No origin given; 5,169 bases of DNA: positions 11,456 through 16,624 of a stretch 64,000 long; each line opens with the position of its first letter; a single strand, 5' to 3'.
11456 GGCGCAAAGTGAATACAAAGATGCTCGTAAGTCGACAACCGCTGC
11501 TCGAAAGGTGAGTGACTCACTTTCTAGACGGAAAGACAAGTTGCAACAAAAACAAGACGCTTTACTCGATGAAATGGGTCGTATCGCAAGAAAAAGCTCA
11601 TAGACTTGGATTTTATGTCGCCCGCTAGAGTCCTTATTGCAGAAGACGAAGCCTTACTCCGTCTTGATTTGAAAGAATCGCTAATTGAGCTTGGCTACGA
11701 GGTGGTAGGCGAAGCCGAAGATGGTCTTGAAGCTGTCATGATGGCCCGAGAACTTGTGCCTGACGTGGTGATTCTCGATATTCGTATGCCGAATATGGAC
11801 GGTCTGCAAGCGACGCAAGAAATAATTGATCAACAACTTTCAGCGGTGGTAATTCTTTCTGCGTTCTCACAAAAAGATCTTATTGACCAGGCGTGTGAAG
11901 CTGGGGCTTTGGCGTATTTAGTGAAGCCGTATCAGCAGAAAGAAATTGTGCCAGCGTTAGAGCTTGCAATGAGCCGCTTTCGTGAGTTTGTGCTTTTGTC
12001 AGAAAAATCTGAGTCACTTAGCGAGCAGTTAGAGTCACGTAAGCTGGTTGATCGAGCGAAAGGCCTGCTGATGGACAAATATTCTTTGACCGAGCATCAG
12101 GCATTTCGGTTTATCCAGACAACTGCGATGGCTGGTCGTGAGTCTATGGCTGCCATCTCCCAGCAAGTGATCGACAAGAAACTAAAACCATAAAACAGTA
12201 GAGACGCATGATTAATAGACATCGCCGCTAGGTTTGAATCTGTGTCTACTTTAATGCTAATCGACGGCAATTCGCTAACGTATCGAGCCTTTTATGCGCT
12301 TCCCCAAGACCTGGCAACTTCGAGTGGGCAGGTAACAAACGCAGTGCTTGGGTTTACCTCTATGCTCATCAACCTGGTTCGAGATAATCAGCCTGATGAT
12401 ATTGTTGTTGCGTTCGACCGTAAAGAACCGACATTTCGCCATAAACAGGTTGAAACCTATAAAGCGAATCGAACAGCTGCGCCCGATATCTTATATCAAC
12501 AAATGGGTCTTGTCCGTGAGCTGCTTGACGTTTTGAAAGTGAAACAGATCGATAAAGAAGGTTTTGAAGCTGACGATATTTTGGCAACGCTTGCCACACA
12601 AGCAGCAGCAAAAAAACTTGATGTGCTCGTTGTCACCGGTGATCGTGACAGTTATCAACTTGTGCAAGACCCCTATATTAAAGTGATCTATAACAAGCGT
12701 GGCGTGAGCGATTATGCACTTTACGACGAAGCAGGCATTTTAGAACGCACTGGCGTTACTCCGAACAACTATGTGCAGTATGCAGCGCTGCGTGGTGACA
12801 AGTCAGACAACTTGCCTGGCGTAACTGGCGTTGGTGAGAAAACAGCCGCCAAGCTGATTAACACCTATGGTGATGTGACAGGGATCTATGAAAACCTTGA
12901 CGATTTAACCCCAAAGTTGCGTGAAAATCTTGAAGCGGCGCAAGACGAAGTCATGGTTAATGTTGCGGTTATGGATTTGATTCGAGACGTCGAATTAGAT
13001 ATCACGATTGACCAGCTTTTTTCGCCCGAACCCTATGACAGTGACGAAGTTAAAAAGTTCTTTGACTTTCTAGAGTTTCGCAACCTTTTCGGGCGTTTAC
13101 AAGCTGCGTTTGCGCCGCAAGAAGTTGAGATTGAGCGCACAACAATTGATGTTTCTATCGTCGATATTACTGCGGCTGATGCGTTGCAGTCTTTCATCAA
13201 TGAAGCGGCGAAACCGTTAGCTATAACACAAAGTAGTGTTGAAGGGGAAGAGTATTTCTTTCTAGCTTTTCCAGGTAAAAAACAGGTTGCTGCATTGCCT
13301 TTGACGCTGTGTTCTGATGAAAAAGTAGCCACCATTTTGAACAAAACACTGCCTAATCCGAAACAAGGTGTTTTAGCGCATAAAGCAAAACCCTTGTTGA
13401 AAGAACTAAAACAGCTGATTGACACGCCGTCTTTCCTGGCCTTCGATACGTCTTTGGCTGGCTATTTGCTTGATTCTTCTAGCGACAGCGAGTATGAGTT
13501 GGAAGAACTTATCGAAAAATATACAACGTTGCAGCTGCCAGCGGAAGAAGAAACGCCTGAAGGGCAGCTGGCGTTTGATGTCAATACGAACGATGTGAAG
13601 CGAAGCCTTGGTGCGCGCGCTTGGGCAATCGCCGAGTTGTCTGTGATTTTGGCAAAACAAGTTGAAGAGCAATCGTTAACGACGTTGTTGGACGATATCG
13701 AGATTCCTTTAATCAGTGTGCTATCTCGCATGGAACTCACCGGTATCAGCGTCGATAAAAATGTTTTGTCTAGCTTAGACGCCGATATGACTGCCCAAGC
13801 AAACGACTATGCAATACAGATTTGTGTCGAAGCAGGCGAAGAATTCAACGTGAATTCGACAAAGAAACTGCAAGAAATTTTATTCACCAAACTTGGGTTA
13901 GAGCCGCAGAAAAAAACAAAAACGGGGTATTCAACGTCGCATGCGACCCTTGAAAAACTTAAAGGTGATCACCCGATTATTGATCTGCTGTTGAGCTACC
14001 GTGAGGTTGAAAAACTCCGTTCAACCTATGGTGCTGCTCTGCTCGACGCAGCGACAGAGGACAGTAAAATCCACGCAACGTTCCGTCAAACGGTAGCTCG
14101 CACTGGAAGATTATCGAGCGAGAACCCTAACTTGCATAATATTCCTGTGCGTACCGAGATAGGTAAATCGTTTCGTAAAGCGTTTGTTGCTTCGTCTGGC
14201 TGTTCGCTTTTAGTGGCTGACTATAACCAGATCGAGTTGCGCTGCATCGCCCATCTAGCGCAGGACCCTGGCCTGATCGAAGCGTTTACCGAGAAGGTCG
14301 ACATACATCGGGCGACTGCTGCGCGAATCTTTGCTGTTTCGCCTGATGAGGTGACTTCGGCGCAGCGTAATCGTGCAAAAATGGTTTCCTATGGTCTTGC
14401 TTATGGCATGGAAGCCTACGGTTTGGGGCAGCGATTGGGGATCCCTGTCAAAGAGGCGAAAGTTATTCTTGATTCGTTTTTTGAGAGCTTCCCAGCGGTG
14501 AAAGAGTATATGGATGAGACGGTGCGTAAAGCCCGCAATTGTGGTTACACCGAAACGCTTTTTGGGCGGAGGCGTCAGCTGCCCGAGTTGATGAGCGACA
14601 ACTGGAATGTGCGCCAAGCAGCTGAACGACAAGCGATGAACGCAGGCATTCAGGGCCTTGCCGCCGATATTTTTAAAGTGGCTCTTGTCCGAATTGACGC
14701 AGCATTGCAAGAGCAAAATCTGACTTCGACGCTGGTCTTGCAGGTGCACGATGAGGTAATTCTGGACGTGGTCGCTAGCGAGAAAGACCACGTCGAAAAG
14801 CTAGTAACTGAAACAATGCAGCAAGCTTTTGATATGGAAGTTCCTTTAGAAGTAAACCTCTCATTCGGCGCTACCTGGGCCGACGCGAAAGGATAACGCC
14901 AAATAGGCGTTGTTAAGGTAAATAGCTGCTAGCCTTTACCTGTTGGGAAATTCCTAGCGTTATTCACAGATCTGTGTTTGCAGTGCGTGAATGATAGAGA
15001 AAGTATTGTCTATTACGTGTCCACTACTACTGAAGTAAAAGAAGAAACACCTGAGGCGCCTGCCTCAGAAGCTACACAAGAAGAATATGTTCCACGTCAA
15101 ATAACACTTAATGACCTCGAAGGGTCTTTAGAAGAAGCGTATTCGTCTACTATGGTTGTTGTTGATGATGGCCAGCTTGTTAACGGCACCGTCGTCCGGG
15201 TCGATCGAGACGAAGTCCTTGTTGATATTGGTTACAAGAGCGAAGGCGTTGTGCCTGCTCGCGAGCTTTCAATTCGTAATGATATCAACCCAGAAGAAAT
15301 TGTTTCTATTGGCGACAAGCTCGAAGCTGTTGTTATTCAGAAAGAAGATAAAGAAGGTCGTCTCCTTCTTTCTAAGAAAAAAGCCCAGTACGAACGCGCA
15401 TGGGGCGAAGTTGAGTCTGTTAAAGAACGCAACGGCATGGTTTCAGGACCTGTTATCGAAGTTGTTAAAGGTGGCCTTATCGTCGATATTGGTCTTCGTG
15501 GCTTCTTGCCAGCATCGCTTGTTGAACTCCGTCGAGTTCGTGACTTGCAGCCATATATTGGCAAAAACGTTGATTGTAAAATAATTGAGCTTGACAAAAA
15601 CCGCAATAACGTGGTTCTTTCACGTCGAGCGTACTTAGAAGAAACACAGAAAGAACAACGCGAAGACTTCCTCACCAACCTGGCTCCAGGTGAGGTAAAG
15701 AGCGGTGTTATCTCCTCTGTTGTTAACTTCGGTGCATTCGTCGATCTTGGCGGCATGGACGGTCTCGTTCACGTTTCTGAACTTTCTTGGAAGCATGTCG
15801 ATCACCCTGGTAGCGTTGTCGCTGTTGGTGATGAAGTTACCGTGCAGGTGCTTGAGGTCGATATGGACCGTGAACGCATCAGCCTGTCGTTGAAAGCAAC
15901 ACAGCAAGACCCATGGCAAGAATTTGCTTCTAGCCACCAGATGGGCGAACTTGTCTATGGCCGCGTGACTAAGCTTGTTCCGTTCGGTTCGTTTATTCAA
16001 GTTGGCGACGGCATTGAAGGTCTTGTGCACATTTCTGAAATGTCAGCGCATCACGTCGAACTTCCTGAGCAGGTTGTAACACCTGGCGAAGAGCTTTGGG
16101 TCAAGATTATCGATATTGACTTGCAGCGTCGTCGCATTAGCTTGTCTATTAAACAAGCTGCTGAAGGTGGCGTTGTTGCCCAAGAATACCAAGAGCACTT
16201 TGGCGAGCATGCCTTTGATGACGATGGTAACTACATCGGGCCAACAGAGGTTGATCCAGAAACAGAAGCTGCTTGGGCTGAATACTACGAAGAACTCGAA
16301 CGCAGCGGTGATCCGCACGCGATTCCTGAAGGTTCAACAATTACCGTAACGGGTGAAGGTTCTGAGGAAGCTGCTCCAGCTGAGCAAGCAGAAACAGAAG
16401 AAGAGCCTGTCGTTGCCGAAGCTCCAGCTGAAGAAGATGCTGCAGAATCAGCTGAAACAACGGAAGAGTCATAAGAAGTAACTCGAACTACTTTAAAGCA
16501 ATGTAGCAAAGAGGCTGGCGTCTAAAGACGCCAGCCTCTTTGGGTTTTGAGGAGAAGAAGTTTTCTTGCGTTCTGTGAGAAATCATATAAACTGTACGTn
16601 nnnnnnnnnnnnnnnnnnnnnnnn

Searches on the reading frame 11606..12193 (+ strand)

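Call 64: search_protein_families(library=pfam, proteins=[window:11606-12193:+], max_evalue=0.001)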
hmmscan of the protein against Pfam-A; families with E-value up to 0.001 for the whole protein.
window:11606-12193:+ (195 aa): 2 families
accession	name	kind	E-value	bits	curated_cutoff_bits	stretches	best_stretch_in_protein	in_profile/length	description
PF00072.30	Response_reg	-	5.3e-26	91.4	30.2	1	9-118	1-110/111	Response regulator receiver domain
PF03861.19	ANTAR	-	2e-18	66.3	27.3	1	137-189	2-54/54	ANTAR domain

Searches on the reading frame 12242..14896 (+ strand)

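Call 63: search_protein_families(library=ncbifam, proteins=[window:12242-14896:+], max_evalue=1e-10)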
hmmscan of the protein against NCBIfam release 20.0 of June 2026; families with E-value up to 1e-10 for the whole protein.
window:12242-14896:+ (884 aa): 14 families
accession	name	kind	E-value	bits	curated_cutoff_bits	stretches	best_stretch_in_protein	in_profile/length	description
NF004397.1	PRK05755.1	equivalog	1e-285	950.8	720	1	3-883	2-889/889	DNA polymerase I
TIGR00593.1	pola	equivalog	8e-272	904.7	600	1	4-883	1-890/890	DNA polymerase I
NF011539.0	PRK14975.1-3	equivalog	8.4e-73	245.7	640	1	393-881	141-627/628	bifunctional 3'-5' exonuclease/DNA polymerase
NF011547.0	PRK14976.1-4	equivalog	1e-71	241.6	305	1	1-286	1-288/291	5'-3' exonuclease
NF011540.0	PRK14975.1-4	equivalog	1.8e-60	205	601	1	374-880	69-574/576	bifunctional 3'-5' exonuclease/DNA polymerase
NF011546.0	PRK14976.1-3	equivalog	1.6e-52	178.6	347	1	3-258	4-263/297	5'-3' exonuclease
NF038380.1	phage_DpoZ_1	exception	4.1e-46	157.6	500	1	471-883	168-606/607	aminoadenine-incorporating DNA polymerase DpoZ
NF011541.0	PRK14975.2-1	equivalog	8.4e-45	153.2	871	1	481-882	209-636/645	bifunctional 3'-5' exonuclease/DNA polymerase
NF011545.0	PRK14976.1-2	equivalog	7.6e-43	146.8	434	1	4-258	9-265/287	5'-3' exonuclease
NF007017.0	PRK09482.1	equivalog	3.8e-42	144.6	261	1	2-259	3-252/257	flap endonuclease Xni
NF011542.0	PRK14975.2-2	equivalog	7.8e-33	113.6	1061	1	608-881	502-789/802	bifunctional 3'-5' exonuclease/DNA polymerase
NF011543.0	PRK14975.2-3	equivalog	3.5e-28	98.1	1139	1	608-837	541-779/853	bifunctional 3'-5' exonuclease/DNA polymerase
NF011538.0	PRK14975.1-1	equivalog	7.7e-26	90.6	389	1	565-865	244-534/557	bifunctional 3'-5' exonuclease/DNA polymerase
NF038381.1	phage_DpoZ_2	exception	1.9e-11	43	350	1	548-733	386-583/754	aminoadenine-incorporating DNA polymerase DpoZ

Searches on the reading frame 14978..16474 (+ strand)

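Call 63: search_protein_families(library=ncbifam, proteins=[window:14978-16474:+], max_evalue=1e-10)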
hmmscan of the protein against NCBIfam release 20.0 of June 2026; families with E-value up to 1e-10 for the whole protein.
window:14978-16474:+ (498 aa): 29 families (the best 25 are shown)
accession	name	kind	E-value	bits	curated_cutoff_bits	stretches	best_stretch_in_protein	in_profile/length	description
NF005911.0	PRK07899.1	equivalog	9.1e-198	657.8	691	1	40-449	9-422/486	30S ribosomal protein S1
NF005208.0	PRK06676.1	equivalog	3.1e-123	411.6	368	1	56-406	10-362/391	30S ribosomal protein S1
NF004952.0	PRK06299.1-2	equivalog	9.2e-121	403.9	524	1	43-396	25-378/580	30S ribosomal protein S1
NF000907.0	PRK00087.1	equivalog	3.9e-116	388.8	624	1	52-400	290-641/671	bifunctional 4-hydroxy-3-methylbut-2-enyl diphosphate reductase/30S ribosomal protein S1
TIGR00717.1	rpsA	equivalog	6.4e-108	361.5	577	1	51-396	7-347/516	30S ribosomal protein S1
NF004953.0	PRK06299.1-3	equivalog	5.4e-105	351.9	720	1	48-396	29-373/580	30S ribosomal protein S1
NF004954.0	PRK06299.1-4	equivalog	4e-102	342.2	727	1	57-396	13-351/560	30S ribosomal protein S1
NF004955.0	PRK06299.1-5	equivalog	1.5e-96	323.9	878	1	43-396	8-358/566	30S ribosomal protein S1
NF004951.0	PRK06299.1-1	equivalog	4.1e-89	299.4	918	1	60-395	16-350/556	30S ribosomal protein S1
NF010379.0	PRK13806.1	equivalog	1.6e-83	281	648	1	51-395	20-366/491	30S ribosomal protein S1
NF005639.0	PRK07400.1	equivalog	1.7e-67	227.6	460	2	63-313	30-272/318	30S ribosomal protein S1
NF004956.0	PRK06299.1-6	equivalog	5.3e-67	226.6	711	1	62-396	28-360/554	30S ribosomal protein S1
NF005973.0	PRK08059.1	equivalog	1.1e-44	151.5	148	2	234-314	4-85/123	S1 domain-containing post-transcriptional regulator GSP13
NF040579.1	S1_dom_CvfD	subfamily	1.2e-43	147.9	117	2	321-405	2-86/113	CvfD/Ygs/GSP13 family RNA-binding post-transcriptional regulator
NF008805.1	PRK11824.1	equivalog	3.9e-34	118.1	471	2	315-393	605-682/683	polyribonucleotide nucleotidyltransferase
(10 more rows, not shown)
